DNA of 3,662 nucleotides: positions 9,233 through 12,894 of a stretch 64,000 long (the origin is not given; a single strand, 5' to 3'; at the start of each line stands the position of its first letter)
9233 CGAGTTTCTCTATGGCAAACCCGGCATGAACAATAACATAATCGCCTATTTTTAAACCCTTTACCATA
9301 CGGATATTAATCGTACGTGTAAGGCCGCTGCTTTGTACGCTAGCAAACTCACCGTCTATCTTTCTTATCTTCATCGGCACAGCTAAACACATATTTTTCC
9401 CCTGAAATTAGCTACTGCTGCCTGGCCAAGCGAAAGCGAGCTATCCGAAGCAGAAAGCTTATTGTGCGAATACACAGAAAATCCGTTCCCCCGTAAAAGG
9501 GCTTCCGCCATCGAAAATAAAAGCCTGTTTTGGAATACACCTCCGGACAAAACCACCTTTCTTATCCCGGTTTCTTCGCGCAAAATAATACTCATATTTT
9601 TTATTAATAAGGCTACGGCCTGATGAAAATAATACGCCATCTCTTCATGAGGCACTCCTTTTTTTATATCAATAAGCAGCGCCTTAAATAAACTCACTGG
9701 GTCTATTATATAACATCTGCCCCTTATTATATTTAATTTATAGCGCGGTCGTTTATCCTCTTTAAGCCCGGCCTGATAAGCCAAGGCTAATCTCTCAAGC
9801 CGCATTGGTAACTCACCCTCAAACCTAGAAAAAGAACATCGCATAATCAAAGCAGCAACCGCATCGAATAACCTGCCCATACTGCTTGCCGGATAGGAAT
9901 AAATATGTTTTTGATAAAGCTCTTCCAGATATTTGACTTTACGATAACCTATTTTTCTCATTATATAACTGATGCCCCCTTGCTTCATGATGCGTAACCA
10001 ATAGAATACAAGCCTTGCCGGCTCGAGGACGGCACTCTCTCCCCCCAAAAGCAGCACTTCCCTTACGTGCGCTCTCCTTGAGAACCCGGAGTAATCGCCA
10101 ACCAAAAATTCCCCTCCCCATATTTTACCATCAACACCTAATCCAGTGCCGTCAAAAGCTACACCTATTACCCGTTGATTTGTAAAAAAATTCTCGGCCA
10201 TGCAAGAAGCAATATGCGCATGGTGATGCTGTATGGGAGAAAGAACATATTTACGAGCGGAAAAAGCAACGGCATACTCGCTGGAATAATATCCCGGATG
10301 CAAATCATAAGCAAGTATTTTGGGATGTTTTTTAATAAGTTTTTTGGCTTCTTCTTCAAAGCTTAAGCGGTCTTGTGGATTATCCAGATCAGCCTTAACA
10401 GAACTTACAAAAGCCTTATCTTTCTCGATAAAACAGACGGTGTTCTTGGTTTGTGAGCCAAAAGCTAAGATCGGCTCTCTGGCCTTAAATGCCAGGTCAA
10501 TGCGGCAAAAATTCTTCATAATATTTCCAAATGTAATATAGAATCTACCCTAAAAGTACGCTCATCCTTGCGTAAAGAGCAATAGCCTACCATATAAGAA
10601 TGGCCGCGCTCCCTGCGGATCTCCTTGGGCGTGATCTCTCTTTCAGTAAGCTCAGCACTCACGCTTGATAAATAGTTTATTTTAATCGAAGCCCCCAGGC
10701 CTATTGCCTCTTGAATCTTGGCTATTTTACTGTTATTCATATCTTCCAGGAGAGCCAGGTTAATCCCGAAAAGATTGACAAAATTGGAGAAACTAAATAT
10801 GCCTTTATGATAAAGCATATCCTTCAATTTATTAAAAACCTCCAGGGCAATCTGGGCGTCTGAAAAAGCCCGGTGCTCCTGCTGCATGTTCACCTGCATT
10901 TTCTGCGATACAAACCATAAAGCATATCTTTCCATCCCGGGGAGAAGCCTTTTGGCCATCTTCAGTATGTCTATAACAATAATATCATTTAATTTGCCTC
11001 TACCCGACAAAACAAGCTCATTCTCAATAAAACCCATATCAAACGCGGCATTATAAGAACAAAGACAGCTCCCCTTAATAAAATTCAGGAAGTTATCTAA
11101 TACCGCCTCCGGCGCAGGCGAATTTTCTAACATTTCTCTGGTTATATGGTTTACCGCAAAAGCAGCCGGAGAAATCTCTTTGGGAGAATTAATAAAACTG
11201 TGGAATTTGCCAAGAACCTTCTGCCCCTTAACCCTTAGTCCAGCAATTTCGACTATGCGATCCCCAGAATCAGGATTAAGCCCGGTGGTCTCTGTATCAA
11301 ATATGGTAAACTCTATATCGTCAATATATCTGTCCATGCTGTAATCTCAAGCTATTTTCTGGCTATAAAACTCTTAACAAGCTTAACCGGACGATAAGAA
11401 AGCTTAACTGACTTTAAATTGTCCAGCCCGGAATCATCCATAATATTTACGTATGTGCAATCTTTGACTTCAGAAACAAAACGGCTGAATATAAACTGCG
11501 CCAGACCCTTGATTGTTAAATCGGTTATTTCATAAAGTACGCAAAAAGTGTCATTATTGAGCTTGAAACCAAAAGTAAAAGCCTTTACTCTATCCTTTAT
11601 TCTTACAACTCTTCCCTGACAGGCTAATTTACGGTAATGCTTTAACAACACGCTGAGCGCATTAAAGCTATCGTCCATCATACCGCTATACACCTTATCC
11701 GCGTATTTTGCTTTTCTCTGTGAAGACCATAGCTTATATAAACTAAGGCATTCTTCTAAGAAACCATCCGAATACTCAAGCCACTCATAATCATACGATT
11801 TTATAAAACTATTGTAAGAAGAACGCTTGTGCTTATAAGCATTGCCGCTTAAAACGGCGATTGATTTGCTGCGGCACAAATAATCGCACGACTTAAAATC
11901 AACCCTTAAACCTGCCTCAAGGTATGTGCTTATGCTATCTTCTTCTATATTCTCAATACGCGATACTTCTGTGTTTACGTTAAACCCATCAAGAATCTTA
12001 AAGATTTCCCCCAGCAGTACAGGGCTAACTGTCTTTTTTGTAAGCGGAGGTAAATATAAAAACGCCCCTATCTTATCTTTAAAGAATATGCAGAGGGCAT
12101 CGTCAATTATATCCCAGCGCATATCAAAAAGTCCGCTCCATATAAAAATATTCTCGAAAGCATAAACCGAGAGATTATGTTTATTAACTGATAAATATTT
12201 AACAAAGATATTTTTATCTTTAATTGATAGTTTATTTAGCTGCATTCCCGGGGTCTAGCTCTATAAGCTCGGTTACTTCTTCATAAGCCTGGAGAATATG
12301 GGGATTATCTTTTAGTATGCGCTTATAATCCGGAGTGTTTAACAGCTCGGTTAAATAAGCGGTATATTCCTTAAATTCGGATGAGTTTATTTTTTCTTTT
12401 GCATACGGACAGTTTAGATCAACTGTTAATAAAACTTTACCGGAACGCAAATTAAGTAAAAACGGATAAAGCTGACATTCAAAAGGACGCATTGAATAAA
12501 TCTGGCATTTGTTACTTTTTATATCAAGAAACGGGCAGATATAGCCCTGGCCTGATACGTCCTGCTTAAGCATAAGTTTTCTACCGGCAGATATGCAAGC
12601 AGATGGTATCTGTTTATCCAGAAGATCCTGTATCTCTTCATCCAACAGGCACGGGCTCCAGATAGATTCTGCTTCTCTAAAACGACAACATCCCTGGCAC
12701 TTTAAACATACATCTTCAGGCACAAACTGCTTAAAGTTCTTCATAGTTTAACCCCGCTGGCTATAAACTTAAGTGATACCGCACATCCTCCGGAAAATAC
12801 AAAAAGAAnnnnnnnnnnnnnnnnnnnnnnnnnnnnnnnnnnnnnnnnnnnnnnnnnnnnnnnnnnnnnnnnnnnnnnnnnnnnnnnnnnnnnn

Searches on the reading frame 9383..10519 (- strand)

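Call 58: search_protein_families(library=pfam, proteins=[window:9383-10519:-], max_evalue=0.0001)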
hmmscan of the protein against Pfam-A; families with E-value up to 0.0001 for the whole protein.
window:9383-10519:- (378 aa): 2 families
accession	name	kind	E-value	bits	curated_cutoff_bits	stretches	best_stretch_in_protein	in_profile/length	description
PF22521.2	HypF_C_2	-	3.6e-66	223.8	27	1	119-366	1-241/241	Carbamoyltransferase, Kae1-like Domain, second subdomain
PF17788.7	HypF_C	-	4.1e-25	88.8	23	1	13-109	2-99/99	HypF Kae1-like domain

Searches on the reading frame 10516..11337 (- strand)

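Call 58: search_protein_families(library=pfam, proteins=[window:10516-11337:-], max_evalue=0.0001)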
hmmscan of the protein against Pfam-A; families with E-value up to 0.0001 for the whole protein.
window:10516-11337:- (273 aa): 3 families
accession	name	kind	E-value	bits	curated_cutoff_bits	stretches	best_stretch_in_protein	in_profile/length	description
PF00929.31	RNase_T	-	6.8e-33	115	24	1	12-168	2-164/164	Exonuclease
PF13280.12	WYL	-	1.1e-12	48.2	21.8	1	205-272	3-70/70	WYL domain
PF13482.12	RNase_H_2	-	1.8e-06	28.4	22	0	12-153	2-119/165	RNase_H superfamily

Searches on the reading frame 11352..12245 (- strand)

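Call 58: search_protein_families(library=pfam, proteins=[window:11352-12245:-], max_evalue=0.0001)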
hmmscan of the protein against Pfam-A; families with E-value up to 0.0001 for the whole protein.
window:11352-12245:- (297 aa): 1 family
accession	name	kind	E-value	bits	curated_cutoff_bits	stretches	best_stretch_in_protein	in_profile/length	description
PF09924.15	LPG_synthase_C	-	3.6e-24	85.8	27.5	1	26-295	9-297/298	Phosphatidylglycerol lysyltransferase, C-terminal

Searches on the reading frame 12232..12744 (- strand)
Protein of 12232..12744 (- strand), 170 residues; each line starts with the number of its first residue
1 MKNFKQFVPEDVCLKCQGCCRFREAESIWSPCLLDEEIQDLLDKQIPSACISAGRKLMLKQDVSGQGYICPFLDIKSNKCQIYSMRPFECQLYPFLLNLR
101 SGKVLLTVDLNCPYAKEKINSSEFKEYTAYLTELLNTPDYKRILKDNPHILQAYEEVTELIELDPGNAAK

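Call 58: search_protein_families(library=pfam, proteins=[window:12232-12744:-], max_evalue=0.0001)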
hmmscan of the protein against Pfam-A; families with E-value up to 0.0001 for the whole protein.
window:12232-12744:- (170 aa): 1 family
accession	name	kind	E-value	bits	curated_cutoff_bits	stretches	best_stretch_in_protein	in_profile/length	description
PF03692.20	CxxCxxCC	-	2.5e-08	35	23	1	13-101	2-73/85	Putative zinc- or iron-chelating domain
